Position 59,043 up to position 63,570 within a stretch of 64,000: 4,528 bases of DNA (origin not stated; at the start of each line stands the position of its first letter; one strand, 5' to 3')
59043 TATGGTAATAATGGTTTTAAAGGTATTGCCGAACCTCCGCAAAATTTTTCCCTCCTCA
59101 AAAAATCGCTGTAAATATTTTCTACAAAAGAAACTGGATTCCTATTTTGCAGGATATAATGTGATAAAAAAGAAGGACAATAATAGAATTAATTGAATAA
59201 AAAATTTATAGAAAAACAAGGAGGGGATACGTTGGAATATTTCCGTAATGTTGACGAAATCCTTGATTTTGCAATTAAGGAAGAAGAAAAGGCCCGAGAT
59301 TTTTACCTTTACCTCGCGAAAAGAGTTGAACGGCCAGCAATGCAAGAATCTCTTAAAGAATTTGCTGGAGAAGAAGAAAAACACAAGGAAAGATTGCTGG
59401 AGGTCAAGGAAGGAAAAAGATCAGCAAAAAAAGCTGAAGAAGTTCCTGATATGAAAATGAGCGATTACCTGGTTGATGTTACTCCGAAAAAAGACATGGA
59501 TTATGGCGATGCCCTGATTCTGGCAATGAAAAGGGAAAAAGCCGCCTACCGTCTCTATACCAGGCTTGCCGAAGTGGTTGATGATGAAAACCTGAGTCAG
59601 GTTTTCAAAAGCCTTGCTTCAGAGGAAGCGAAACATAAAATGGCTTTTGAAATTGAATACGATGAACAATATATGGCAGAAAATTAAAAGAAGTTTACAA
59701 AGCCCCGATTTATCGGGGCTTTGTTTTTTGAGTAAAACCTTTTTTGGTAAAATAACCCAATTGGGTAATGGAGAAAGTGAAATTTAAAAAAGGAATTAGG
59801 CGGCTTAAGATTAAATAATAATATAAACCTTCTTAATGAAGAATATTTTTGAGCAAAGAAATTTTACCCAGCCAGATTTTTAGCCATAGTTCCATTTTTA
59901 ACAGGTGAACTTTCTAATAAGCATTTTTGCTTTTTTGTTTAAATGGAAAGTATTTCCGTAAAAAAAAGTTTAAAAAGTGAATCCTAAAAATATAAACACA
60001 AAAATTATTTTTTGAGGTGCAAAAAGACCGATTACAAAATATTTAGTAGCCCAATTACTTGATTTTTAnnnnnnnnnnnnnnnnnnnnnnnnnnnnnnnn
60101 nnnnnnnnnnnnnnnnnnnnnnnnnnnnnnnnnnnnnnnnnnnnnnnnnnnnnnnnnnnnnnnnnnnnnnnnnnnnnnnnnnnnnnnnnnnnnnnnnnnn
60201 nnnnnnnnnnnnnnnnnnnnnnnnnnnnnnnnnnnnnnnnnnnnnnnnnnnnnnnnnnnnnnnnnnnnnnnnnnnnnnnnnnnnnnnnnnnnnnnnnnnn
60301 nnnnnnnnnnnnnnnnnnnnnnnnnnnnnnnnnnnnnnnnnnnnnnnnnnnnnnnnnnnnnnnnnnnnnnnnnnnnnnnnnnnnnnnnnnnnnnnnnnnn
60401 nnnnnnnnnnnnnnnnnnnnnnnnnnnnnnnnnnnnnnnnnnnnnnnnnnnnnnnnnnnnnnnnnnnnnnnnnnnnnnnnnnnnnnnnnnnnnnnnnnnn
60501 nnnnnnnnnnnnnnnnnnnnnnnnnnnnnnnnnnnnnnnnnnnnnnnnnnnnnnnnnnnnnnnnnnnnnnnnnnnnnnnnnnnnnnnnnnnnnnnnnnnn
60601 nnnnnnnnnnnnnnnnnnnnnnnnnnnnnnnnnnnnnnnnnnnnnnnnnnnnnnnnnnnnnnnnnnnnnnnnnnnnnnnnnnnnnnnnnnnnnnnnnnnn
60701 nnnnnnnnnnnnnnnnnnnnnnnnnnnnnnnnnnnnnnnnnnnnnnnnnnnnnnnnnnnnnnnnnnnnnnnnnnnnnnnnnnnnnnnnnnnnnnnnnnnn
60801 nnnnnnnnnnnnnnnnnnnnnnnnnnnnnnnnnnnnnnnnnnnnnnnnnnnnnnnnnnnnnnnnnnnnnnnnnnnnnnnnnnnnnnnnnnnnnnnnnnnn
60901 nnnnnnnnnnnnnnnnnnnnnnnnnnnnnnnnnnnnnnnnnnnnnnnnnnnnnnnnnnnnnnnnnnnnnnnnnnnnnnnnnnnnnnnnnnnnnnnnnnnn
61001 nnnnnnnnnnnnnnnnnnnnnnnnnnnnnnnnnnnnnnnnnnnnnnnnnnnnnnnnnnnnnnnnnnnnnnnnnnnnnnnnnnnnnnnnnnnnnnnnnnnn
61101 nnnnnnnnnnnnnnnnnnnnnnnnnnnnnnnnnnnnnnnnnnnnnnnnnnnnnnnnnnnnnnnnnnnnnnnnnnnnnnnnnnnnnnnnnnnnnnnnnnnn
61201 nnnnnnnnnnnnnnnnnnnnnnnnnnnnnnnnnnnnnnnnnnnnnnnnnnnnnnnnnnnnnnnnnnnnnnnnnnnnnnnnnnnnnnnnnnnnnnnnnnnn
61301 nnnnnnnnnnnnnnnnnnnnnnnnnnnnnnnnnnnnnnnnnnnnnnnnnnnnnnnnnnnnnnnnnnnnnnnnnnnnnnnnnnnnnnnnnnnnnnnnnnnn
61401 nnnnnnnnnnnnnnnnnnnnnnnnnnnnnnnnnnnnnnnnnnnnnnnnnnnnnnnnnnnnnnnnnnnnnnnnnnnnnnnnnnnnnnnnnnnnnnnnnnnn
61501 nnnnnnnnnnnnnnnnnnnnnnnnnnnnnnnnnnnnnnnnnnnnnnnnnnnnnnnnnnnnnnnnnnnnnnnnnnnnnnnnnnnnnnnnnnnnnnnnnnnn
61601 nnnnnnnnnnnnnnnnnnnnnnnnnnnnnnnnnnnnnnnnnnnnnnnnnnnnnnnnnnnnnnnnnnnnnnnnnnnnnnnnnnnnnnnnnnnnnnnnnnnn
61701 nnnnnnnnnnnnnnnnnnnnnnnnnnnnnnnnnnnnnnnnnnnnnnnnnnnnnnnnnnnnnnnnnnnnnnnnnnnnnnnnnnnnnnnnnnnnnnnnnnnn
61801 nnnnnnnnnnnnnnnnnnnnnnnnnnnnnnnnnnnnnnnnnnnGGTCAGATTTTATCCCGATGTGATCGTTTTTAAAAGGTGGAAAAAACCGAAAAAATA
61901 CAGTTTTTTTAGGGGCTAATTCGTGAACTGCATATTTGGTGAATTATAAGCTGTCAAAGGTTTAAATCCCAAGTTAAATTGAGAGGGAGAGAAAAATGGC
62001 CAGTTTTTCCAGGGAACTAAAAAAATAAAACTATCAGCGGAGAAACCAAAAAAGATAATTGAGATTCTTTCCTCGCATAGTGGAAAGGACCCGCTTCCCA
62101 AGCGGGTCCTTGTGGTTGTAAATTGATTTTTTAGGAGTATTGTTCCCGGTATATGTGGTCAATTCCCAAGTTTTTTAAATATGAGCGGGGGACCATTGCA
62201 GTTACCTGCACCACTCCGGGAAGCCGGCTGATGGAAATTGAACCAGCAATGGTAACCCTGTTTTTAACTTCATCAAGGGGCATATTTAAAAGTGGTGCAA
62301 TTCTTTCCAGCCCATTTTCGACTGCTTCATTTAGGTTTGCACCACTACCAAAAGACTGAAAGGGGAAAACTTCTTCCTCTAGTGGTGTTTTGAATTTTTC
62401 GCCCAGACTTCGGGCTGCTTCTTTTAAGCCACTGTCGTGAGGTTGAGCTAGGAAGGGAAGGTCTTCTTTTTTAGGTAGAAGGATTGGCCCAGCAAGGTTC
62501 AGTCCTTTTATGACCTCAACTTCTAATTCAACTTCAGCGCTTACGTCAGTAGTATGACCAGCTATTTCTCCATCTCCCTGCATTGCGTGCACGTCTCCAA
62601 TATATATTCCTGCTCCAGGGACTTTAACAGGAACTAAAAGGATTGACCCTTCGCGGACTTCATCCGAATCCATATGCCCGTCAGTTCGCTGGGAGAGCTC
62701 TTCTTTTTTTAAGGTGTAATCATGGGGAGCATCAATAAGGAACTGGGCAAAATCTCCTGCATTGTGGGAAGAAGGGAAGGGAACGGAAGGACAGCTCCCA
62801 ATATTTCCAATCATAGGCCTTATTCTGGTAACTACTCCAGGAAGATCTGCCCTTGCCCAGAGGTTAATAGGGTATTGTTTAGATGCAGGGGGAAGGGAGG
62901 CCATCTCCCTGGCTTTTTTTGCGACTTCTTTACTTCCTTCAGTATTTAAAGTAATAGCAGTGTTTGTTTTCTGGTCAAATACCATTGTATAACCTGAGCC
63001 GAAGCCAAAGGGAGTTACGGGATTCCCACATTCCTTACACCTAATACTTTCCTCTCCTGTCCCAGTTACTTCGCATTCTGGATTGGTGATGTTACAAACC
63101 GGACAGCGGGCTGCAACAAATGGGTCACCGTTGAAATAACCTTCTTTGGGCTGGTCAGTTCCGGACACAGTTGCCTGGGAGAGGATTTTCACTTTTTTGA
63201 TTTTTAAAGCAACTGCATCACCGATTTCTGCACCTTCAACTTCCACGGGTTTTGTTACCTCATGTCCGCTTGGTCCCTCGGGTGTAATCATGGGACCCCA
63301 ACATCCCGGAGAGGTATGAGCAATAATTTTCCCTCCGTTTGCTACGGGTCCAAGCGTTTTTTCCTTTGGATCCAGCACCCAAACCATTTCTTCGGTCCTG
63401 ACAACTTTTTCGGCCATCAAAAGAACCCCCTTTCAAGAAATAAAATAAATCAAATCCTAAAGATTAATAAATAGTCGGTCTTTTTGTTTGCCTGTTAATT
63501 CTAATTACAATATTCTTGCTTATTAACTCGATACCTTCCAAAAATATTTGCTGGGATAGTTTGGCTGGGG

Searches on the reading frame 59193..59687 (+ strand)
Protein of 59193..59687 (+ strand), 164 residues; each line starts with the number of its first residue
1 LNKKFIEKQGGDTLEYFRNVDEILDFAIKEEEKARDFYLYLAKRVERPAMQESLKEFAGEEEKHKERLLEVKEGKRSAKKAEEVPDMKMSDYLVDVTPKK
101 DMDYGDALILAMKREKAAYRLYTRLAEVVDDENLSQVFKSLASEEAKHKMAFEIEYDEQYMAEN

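Call 9: search_protein_families(library=ncbifam, proteins=[window:59193-59687:+])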
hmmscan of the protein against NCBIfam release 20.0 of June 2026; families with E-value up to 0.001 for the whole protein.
window:59193-59687:+ (164 aa): 3 families
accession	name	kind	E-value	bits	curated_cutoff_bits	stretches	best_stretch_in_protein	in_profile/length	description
NF045676.1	FeExpMbfA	equivalog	3.3e-07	30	450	1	21-151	10-143/318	iron exporter MbfA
TIGR04535.1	ferrit_encaps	subfamily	1.8e-05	24.7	125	0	102-150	13-60/114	encapsulin-associated ferritin-like protein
NF009413.0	PRK12775.1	equivalog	0.00023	19.1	1895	1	26-157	867-996/1006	putative trifunctional 2-polyprenylphenol hydroxylase/glutamate synthase subunit beta/ferritin domain-containing protein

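Call 51: search_protein_families(library=pfam, proteins=[window:59193-59687:+], max_evalue=0.00001)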
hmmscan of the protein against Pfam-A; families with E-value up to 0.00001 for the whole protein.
window:59193-59687:+ (164 aa): 2 families
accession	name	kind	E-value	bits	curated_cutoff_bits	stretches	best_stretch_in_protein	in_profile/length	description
PF02915.23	Rubrerythrin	-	2.3e-15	57.6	22.8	1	22-153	1-134/137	Rubrerythrin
PF13668.12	Ferritin_2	-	6.5e-06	26.8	24.7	1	22-150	4-130/138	Ferritin-like domain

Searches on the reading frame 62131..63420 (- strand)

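Call 51: search_protein_families(library=pfam, proteins=[window:62131-63420:-], max_evalue=0.00001)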
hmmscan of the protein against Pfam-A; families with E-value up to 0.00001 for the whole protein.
window:62131-63420:- (429 aa): 1 family
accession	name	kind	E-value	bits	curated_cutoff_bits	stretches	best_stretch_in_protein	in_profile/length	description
PF03069.20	FmdA_AmdA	-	1.3e-42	146.5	27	1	51-411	63-367/373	Acetamidase/Formamidase family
